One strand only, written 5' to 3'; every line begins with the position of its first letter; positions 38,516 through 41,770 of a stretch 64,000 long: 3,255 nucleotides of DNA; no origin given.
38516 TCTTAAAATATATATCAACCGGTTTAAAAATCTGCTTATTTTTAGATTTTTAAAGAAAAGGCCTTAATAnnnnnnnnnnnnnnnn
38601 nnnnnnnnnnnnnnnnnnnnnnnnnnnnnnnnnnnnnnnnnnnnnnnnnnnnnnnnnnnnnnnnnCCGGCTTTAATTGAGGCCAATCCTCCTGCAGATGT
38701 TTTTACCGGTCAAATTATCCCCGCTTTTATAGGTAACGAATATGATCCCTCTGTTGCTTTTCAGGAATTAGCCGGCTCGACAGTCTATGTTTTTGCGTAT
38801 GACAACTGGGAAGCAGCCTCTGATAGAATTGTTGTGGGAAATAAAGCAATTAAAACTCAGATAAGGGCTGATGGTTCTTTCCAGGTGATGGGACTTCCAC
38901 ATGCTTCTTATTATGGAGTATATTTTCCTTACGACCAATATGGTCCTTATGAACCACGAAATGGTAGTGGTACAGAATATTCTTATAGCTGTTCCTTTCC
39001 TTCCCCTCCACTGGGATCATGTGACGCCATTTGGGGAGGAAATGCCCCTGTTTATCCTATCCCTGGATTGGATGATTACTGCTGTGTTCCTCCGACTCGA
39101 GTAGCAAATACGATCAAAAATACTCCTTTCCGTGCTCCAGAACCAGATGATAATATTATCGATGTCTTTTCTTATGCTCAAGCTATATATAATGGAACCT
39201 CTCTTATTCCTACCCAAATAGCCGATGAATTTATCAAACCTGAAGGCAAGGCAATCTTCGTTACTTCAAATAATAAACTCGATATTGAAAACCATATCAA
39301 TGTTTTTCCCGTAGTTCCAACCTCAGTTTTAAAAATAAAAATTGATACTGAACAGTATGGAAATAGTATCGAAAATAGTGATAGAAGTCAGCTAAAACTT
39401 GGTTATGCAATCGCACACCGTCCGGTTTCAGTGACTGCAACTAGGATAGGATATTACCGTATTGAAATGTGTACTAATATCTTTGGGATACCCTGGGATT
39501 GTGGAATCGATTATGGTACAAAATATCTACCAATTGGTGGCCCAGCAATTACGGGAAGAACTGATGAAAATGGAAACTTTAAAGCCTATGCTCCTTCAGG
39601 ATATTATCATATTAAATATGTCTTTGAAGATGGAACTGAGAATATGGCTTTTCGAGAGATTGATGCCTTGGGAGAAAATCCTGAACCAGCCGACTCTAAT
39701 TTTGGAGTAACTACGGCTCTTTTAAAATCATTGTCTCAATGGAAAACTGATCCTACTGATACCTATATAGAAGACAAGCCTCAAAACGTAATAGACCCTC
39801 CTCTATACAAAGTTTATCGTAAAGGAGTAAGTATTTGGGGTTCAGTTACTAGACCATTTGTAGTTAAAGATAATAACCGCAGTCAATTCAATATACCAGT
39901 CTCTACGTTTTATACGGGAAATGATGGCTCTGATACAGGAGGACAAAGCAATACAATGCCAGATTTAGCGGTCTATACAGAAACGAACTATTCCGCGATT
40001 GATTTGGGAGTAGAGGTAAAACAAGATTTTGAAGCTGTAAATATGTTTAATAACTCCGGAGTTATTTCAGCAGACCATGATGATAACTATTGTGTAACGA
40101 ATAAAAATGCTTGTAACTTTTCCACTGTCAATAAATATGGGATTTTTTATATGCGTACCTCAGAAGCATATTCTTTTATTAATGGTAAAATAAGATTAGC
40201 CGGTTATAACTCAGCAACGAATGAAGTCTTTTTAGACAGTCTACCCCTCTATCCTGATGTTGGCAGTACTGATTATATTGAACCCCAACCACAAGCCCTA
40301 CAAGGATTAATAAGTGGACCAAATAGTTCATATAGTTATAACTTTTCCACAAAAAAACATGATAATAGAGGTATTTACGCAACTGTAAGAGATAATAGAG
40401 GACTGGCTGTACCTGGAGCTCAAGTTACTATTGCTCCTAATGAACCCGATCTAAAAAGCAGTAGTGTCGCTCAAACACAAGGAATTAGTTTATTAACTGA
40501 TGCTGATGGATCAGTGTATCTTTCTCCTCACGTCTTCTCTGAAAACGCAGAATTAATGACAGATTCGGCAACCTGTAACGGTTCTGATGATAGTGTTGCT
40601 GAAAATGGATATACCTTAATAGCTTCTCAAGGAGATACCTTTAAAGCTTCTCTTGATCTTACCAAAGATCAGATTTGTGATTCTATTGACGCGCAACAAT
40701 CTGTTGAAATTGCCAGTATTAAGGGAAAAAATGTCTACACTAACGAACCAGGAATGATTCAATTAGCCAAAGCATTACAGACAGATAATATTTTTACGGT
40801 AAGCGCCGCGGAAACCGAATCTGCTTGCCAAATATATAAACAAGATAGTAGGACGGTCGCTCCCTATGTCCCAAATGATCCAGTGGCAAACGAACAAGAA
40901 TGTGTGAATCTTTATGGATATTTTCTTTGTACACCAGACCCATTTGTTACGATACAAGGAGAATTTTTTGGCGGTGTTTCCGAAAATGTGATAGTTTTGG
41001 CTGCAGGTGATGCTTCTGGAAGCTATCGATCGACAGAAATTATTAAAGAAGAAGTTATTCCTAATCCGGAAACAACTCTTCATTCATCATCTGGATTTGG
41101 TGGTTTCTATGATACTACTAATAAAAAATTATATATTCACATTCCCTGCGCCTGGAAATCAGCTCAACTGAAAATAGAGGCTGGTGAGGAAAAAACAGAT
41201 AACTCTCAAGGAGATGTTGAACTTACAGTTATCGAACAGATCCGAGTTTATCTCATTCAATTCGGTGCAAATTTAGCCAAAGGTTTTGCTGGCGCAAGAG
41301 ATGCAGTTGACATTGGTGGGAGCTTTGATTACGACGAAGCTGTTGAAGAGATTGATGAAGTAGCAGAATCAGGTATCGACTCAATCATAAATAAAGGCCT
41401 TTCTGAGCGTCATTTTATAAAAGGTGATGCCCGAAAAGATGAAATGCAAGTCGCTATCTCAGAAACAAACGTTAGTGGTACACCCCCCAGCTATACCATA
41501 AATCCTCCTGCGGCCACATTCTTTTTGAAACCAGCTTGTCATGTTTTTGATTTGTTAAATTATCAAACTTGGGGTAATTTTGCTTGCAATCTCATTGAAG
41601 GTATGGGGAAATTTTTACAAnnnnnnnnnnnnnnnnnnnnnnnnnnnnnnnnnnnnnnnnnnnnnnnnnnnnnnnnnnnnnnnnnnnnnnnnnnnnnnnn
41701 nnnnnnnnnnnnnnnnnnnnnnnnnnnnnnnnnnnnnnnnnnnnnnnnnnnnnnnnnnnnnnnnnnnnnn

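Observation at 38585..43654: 1689-aa protein combines a huge secreted N-terminal domain with a Gly/Ala-rich seven-helix membrane region and a Q/K/E-rich tail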

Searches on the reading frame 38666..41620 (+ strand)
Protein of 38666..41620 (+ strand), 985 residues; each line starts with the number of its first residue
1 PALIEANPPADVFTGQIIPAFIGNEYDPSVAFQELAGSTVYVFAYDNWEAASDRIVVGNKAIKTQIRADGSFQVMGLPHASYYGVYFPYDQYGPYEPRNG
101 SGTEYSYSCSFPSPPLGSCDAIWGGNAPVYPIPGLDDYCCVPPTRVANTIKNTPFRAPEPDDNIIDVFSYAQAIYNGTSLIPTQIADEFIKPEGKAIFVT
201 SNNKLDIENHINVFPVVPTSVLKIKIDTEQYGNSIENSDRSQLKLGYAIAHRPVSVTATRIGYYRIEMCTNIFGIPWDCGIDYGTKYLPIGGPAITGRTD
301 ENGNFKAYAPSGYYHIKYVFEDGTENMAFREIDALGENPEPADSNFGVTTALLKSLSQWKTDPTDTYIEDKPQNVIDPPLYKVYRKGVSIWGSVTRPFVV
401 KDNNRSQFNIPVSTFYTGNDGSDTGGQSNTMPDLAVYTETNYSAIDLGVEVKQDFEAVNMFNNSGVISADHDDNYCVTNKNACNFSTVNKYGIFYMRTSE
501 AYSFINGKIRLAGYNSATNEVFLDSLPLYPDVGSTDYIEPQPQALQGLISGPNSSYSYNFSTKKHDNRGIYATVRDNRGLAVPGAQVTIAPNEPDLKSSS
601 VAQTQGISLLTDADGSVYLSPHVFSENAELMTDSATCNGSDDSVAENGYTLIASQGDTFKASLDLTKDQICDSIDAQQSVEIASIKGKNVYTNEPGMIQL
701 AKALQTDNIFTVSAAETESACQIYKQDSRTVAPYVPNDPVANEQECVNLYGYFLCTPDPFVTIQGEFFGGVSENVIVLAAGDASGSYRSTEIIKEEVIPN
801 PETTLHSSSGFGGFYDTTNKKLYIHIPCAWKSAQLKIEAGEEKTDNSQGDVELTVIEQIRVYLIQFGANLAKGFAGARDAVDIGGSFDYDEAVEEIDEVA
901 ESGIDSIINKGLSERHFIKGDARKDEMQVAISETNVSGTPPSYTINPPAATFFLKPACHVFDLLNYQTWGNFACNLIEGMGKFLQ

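Call 52: predict_structure(alignment_id=A4)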
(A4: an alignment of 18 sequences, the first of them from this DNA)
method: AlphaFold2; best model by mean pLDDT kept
length: 985 residues; sequences in the alignment: 18
mean_pLDDT: 51.9   pTM: 0.45
mean pLDDT of the five models: 51.9, 51.7, 50.8, 49.1, 45.9
residues with pLDDT >= 90: 4; 70-90: 197; 50-70: 230; < 50: 554
segments of 3 or more residues with pLDDT < 50: 1-8, 106-150, 206-209, 228-238, 240-246, 265-291, 334-353, 362-380, 396-436, 438-452, 461-491, 501-504, 511-549, 562-567, 605-607, 686-759, 770-772, 774-790, 794-809, 829-985
pLDDT, mean of each block of 10 residues (from residue 1): 41 81 81 80 73 59 82 80 80 63 48 40 42 41 39 70 62 69 74 75 55 78 63 42 49 78 46 38 42 76 78 75 67 45 35 55 43 40 57 50 32 39 35 46 42 52 44 38 44 60 50 36 29 32 42 59 52 77 65 62 55 58 63 70 75 69 88 76 58 36 36 41 43 41 40 42 50 47 42 45 43 56 55 47 39 34 30 37 36 35 30 26 32 40 38 35 36 43 35
secondary structure, 60 per line:
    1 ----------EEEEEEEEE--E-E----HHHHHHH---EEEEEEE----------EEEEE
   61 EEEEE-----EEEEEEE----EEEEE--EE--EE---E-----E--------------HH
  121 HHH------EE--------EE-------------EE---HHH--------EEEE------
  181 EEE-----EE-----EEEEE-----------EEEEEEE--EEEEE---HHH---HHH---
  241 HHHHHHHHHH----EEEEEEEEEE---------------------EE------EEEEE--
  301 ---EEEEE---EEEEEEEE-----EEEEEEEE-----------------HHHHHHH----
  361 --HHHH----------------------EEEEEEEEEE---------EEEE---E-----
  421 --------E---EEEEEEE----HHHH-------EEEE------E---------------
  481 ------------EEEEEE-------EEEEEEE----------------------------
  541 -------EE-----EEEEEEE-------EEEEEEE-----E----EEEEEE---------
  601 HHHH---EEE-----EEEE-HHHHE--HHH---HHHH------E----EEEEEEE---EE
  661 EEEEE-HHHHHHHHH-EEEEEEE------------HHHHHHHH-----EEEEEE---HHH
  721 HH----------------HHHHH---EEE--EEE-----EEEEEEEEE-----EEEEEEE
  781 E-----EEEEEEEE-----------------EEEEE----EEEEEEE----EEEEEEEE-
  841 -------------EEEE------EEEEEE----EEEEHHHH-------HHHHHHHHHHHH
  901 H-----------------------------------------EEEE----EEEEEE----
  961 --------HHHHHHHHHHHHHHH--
elements in order (helices of 4 or more, strands of 3 or more residues): E11-19 H29-35 E39-45 E56-65 E71-77 E82-86 H119-123 E171-174 E181-183 E196-200 E212-218 E221-225 H241-250 E255-264 E294-298 E304-308 E312-319 E325-332 H350-356 H363-366 E389-398 E408-411 E433-439 H444-447 E455-458 E493-498 E506-512 E555-561 E569-575 E586-591 H601-604 E608-610 E616-619 H621-624 H634-637 E649-655 E659-665 H667-675 E677-683 H696-703 E709-714 H718-722 H739-743 E747-749 E752-754 E760-768 E774-781 E787-794 E812-816 E821-827 E832-839 E854-857 E864-869 E874-877 H878-881 H889-901 E943-946 E951-956 H969-983
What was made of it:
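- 38690..39844 (+): Residues 36-420: conserved N-terminal beta-rich module, the best conserved part of the protein. It has no Pfam family or PDB sequence relative. AF2 pLDDT is about 80 for residues 37-127 (call 52).
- Tried and rejected: The resulting ectodomain model is poor (pLDDT 52, call 52).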

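Call 59: fold_search(model_id=the predicted structure, library=pdb)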
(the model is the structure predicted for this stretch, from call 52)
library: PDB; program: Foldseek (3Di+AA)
matches with E <= 10: 2000; with E <= 0.001: 1
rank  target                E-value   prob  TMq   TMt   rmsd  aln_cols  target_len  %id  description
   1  7t0i_F                9.8e-04  1.00  0.08  0.30  10.0       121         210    9  Crystal structure of S25-39 Fab Unliganded 3 (released 2022-04-20)
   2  4ouu_B                1.0e-03  1.00  0.08  0.30   9.8       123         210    9  anti-MT1-MMP monoclonal antibody (released 2014-12-17)
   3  5udc_E                1.0e-03  1.00  0.09  0.29  13.6       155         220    8  Crystal Structure of RSV F A2 Bound to MEDI8897 (released 2017-05-17)
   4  7km6_h                1.5e-03  1.00  0.08  0.33  16.5       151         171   10  APOBEC3B antibody 5G7 Fv-clasp (released 2021-05-12)
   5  4hgw_B                1.6e-03  1.00  0.09  0.31   9.4       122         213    8  Crystal structure of S25-2 in complex with a 5,6-dehydro-Kdo disaccharide (released 2013-01-09)
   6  7n0a_B                1.7e-03  1.00  0.08  0.28   8.9       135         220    7  Structure of Human Leukaemia Inhibitory Factor with Fab MSC1 (released 2022-06-15)
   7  4xp1_H                1.7e-03  1.00  0.08  0.29  10.4       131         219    9  X-ray structure of Drosophila dopamine transporter bound to neurotransmitter dopamine (released 2015-05-06)
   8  3r1g_H                1.7e-03  1.00  0.07  0.25  10.7       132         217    8  Structure Basis of Allosteric Inhibition of BACE1 by an Exosite-Binding Antibody (released 2011-06-08)
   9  2r2h_B                1.8e-03  1.00  0.09  0.31   9.2       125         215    8  Structure of S25-2 in Complex with Ko (released 2008-12-30)
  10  2r1y_B                1.9e-03  1.00  0.09  0.31   9.2       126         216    8  Crystal structure of S25-2 Fab in complex with Kdo analogues (released 2008-12-30)
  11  5t78_B                1.9e-03  1.00  0.08  0.29   9.8       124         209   10  Crystal structure of therapeutic mAB AR20.5 in complex with MUC1 peptide (released 2017-01-11)
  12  7sfv_M                2.1e-03  1.00  0.08  0.28   5.3       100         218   12  CryoEM structure of Venezuelan Equine Encephalitis virus (VEEV) TC-83 strain VLP in complex with Fab hVEEV-63 (released 2022-03-16)
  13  8r8d_E                2.1e-03  1.00  0.08  0.42   5.8       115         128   14  Cryo-EM structure of coagulation factor beta-XIIa in complex with the garadacimab Fab fragment (symmetric dimer) (released 2023-12-13)
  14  9nvx_H                2.2e-03  1.00  0.07  0.42   9.5       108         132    9  Cryo-EM structure of rhesus antibody CI91-Apex1.01 in complex with HIV Env trimer Q23-APEX-GT2 (released 2026-04-01)
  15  7b09_H                2.2e-03  1.00  0.09  0.29   9.5       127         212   12  Puumala virus glycoprotein (Gc) in complex with fab fragment P-4G2. (released 2020-12-16)
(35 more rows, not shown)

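Call 71: search_protein_families(library=pfam, alignment_id=A4, max_evalue=1)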
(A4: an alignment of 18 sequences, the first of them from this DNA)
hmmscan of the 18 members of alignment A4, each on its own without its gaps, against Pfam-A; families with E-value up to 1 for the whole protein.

A. member 1, seq(985 aa): 2 families
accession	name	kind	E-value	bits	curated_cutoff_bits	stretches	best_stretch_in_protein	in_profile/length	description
PF13620.12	CarboxypepD_reg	-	0.003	18.3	32.3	1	570-606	2-38/82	Carboxypeptidase regulatory-like domain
PF02369.22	Big_1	-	0.066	13.8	34.9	1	570-638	21-82/93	Bacterial Ig-like domain (group 1)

B. families by the number of members that match (of 18 scanned): 10 families
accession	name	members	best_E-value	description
PF13620.12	CarboxypepD_reg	3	0.0012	Carboxypeptidase regulatory-like domain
PF02369.22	Big_1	2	0.022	Bacterial Ig-like domain (group 1)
PF25514.1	P3_C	1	0.0055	P3 major capsid protein C-terminal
PF17789.7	MG4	1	0.022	Macroglobulin domain MG4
PF09430.16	EMC7_beta-sandw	1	0.025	ER membrane protein complex subunit 7, beta-sandwich domain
PF11651.14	P22_CoatProtein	1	0.1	P22 coat protein - gene protein 5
PF00335.26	Tetraspanin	1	0.11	Tetraspanin family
PF21732.2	DUF6864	1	0.11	Domain of unknown function (DUF6864)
PF11974.14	bMG3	1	0.12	Bacterial alpha-2-macroglobulin MG3 domain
PF05407.19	Peptidase_C27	1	0.16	Rubella virus endopeptidase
